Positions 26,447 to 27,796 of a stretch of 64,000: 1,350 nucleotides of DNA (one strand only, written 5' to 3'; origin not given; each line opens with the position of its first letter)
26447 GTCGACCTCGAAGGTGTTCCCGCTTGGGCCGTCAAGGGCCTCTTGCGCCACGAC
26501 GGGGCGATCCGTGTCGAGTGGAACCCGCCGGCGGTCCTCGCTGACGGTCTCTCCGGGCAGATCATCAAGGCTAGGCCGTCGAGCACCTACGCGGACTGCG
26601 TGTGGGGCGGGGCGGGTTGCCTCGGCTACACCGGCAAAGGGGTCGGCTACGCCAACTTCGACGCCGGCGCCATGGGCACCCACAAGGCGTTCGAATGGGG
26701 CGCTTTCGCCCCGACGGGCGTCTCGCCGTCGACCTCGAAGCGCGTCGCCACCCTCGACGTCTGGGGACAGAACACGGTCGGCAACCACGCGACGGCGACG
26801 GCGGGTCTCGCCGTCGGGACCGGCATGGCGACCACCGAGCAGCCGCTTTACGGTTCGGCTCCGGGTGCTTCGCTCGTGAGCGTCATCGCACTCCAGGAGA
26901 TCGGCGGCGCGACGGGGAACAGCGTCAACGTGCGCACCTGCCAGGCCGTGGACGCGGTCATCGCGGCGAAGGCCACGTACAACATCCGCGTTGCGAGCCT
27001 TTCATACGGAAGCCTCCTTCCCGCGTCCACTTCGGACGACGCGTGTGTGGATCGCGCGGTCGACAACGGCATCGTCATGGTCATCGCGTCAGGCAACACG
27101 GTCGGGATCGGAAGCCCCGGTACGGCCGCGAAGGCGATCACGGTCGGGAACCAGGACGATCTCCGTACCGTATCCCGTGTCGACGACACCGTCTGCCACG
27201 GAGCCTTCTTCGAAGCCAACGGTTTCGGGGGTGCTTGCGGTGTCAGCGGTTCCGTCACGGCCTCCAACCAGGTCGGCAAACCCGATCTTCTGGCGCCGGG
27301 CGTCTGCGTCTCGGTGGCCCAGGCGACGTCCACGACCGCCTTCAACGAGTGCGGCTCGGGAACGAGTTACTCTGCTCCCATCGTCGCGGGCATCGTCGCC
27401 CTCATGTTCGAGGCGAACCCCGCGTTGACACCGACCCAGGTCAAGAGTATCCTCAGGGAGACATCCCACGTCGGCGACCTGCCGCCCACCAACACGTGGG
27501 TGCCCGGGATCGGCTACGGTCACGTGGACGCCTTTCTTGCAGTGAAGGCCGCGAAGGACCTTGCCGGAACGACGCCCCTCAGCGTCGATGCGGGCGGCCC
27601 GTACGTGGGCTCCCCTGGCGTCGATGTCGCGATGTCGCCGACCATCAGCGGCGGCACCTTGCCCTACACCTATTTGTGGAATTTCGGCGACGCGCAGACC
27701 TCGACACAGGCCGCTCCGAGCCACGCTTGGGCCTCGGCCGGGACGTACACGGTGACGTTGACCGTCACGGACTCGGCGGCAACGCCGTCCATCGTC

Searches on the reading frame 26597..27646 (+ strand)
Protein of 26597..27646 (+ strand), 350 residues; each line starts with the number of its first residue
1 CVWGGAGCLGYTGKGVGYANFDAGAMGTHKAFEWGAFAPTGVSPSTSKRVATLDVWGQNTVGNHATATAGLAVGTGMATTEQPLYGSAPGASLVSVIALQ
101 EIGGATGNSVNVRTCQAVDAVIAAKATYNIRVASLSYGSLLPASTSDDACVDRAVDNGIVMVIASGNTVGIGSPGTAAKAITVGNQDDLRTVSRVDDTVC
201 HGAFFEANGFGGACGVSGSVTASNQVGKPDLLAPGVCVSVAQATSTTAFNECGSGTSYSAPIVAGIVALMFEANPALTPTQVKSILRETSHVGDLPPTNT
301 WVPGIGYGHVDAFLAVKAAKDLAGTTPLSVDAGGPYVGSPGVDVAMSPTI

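Call 45: find_homologous_proteins(query=window:26597-27646:+, max_evalue=1e-10)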
Query window:26597-27646:+ (350 aa): 53 proteins with E <= 1e-10 among 8000 candidates.
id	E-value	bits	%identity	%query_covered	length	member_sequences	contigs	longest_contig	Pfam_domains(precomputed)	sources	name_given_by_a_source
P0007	1.1e-29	122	33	90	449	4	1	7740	PF00082.28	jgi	jgi:serine protease AprX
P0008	9.5e-24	102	37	76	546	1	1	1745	PF04151.22,PF18237.7,PF00082.28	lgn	-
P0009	2.0e-23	101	38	75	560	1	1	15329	PF04151.22,PF18237.7,PF00082.28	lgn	-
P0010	3.5e-23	100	35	90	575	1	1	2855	PF04151.22,PF18237.7,PF00082.28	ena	-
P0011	1.3e-21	95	37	75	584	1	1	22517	PF04151.22,PF18237.7,PF00082.28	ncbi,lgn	ncbi:MAG: S8 family serine peptidase [Bacillota bacterium]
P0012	2.4e-21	94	35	89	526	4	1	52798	PF00082.28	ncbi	ncbi:MAG: S8 family serine peptidase [Thermoplasmata archaeon]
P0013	5.2e-20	90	36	79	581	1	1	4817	PF18237.7,PF00082.28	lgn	-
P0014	9.0e-20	89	37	75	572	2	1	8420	PF04151.22,PF18237.7,PF00082.28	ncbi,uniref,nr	ncbi:S8 family serine peptidase [Thermotalea metallivorans]|uniref:Serine protease AprX n=1 Tax=Ther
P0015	1.0e-19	89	36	75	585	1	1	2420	PF18237.7,PF00082.28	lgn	-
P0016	1.0e-19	89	35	89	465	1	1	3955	PF00082.28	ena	-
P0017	1.2e-19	89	36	83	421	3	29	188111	PF00082.28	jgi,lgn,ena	-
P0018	8.8e-19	86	40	68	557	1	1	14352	PF00082.28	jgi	jgi:serine protease AprX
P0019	1.1e-18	86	37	75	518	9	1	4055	PF18237.7,PF00082.28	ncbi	ncbi:MAG: Peptidase S8 and S53, subtilisin, kexin, sedolisin, partial [Caldanaerobacter subterraneus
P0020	1.2e-18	86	34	83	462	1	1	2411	PF00082.28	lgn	-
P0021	1.9e-18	85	34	80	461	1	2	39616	PF00082.28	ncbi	ncbi:MAG: S8 family peptidase [Vulcanimicrobiota bacterium]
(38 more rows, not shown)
